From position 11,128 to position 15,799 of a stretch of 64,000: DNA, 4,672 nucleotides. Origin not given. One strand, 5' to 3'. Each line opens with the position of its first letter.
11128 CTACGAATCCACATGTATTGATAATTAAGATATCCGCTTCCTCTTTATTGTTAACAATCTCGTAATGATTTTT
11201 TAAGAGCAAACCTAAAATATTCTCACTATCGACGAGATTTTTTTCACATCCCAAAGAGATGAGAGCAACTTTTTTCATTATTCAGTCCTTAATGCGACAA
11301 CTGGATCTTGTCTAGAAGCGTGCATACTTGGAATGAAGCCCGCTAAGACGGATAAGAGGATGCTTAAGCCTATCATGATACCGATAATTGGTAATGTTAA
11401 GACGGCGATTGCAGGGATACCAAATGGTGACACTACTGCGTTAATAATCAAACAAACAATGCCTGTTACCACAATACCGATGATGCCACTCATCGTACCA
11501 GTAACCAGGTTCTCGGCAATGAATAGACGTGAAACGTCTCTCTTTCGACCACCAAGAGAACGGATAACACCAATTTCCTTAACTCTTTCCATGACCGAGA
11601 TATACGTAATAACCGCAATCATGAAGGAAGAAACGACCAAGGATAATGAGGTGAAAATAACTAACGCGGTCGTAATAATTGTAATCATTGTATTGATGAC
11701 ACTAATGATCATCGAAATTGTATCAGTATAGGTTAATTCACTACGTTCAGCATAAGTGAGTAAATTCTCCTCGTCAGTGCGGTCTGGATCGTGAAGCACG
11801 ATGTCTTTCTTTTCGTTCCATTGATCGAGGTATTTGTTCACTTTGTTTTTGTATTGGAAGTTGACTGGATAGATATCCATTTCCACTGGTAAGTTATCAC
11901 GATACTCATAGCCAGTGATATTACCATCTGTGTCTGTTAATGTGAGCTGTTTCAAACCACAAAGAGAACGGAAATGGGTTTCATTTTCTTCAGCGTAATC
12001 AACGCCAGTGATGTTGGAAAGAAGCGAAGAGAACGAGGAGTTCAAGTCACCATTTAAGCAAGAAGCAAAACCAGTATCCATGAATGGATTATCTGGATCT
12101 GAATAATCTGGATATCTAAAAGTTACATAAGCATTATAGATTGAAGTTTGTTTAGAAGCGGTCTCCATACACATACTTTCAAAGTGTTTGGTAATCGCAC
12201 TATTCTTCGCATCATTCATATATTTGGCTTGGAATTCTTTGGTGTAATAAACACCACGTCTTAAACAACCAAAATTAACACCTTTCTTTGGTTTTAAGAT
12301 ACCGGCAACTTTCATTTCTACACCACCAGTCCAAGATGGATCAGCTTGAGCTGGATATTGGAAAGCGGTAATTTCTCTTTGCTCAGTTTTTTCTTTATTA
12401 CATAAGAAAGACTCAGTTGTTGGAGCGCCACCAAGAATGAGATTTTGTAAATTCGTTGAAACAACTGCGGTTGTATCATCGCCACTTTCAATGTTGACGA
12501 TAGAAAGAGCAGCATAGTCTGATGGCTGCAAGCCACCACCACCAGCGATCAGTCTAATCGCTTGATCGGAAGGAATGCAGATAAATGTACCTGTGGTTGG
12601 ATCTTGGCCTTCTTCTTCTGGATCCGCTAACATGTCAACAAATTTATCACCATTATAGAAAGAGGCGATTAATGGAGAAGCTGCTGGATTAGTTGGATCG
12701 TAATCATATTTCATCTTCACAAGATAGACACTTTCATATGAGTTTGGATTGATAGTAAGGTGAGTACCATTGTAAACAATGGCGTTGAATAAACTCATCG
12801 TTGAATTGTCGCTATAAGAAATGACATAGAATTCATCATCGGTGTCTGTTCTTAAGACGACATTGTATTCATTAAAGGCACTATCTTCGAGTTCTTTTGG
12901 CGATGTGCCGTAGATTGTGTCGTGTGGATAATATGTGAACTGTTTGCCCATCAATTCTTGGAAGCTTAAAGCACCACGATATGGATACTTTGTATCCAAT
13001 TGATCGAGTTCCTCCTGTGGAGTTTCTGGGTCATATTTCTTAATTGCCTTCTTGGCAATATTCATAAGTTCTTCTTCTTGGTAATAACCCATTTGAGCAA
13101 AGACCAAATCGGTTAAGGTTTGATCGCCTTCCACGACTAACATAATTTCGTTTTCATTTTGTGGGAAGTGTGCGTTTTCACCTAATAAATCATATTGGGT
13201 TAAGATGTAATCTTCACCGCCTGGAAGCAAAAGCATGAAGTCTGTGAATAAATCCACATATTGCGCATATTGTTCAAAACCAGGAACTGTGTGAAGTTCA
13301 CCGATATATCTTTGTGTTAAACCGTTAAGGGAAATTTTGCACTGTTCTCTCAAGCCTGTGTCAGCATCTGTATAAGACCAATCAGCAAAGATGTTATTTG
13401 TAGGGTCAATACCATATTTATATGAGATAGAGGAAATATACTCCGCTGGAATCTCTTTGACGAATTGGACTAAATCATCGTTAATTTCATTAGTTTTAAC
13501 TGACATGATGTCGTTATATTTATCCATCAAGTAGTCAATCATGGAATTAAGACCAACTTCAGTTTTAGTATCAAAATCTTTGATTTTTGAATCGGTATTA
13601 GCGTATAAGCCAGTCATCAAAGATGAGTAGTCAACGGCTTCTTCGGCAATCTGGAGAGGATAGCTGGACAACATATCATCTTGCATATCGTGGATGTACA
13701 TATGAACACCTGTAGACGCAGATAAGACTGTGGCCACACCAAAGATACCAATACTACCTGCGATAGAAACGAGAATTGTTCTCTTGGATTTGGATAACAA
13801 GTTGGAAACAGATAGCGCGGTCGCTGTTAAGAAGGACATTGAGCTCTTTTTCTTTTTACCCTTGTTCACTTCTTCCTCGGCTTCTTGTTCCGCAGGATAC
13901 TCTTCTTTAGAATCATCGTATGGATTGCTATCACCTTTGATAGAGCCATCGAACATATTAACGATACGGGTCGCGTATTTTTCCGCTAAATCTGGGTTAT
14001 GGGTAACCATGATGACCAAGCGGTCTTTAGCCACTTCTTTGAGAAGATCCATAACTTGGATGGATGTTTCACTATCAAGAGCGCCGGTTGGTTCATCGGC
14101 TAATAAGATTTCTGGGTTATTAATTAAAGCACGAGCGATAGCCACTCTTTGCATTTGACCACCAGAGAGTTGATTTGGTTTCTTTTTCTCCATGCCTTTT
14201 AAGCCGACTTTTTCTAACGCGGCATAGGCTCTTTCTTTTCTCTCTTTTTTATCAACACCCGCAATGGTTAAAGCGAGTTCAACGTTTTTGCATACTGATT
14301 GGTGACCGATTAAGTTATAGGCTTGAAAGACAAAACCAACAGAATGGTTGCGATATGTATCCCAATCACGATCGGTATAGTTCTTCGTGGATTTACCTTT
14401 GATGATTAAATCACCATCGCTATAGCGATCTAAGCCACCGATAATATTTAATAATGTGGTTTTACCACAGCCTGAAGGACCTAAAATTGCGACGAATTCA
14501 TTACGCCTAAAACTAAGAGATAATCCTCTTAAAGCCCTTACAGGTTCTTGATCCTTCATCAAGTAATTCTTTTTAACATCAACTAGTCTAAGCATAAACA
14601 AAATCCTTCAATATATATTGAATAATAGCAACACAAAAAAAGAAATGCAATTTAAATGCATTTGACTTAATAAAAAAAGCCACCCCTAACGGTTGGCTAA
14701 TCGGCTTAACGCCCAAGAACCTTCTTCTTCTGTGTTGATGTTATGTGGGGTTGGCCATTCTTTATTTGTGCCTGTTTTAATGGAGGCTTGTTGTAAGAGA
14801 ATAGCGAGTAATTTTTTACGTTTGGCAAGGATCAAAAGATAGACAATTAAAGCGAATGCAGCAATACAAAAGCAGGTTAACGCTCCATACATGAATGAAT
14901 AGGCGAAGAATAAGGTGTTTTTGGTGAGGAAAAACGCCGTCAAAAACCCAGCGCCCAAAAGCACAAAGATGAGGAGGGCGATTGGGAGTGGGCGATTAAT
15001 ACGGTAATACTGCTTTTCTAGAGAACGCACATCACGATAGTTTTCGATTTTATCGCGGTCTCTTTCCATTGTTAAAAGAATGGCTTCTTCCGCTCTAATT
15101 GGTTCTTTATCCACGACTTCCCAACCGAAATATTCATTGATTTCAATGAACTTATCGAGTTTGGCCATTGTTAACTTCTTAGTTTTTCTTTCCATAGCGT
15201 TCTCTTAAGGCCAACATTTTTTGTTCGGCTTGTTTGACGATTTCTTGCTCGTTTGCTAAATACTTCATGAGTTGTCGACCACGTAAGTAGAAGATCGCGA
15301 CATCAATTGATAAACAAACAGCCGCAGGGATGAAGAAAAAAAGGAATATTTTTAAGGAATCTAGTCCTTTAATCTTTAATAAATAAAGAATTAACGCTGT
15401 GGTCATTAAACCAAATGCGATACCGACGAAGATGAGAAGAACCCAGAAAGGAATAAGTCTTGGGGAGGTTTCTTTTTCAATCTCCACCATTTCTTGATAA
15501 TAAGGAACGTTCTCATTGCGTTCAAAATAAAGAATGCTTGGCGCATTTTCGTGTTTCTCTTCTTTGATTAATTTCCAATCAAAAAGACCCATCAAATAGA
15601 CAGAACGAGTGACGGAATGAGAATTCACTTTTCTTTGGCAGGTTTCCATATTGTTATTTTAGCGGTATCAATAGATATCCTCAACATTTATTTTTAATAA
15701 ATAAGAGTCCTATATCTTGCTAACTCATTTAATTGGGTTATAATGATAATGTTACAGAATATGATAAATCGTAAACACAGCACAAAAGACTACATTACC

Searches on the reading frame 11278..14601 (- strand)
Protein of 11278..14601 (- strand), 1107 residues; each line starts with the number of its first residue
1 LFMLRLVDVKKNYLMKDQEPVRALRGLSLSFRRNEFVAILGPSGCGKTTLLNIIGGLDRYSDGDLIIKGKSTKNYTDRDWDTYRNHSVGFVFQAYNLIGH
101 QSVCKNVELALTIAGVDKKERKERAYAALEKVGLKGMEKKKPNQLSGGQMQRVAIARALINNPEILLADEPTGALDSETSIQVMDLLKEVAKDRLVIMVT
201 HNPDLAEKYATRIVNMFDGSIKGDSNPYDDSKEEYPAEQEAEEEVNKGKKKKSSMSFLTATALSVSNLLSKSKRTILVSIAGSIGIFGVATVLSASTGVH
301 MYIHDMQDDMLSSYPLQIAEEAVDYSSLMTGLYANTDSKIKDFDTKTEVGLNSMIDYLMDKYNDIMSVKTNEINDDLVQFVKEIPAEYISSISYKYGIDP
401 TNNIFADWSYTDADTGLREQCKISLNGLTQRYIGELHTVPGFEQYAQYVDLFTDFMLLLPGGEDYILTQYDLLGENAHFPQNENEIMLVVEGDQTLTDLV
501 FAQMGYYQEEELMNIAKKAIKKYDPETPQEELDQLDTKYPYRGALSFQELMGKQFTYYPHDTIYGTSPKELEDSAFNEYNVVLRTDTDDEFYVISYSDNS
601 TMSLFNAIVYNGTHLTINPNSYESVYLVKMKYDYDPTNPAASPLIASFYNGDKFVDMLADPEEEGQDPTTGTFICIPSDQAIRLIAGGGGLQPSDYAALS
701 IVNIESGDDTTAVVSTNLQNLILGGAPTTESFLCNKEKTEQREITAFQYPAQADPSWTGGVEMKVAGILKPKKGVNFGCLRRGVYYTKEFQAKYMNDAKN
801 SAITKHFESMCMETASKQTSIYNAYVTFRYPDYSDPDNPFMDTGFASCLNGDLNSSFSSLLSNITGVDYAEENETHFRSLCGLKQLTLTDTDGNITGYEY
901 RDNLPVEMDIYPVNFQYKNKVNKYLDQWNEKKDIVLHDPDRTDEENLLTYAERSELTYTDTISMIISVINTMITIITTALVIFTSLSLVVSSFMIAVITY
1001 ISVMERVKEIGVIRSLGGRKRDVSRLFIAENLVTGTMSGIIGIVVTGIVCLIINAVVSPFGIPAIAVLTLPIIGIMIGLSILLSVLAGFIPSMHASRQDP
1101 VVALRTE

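Call 9: search_protein_families(library=pfam, proteins=[window:11278-14601:-], max_evalue=0.001)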
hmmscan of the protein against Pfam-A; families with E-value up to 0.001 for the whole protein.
window:11278-14601:- (1107 aa): 4 families
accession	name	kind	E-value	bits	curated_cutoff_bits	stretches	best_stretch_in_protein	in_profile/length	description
PF00005.33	ABC_tran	-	3e-34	119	25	1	24-172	1-136/137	ABC transporter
PF02687.27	FtsX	-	1.9e-15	57.4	25.5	1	982-1100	2-120/120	FtsX-like permease C-terminal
PF02463.25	SMC_N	-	3.8e-05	23.7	40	1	34-216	24-211/220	RecF/RecN/SMC N terminal domain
PF13304.12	AAA_21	-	0.00015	22.4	27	0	36-65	1-33/304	AAA domain, putative AbiEii toxin, Type IV TA system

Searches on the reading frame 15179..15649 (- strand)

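Call 9: search_protein_families(library=pfam, proteins=[window:15179-15649:-], max_evalue=0.001)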
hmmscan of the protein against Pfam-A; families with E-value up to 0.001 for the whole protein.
window:15179-15649:- (156 aa): 1 family
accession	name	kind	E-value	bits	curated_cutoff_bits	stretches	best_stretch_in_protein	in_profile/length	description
PF13903.11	Claudin_2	-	0.00086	19.6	29.1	1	21-125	38-147/192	PMP-22/EMP/MP20/Claudin tight junction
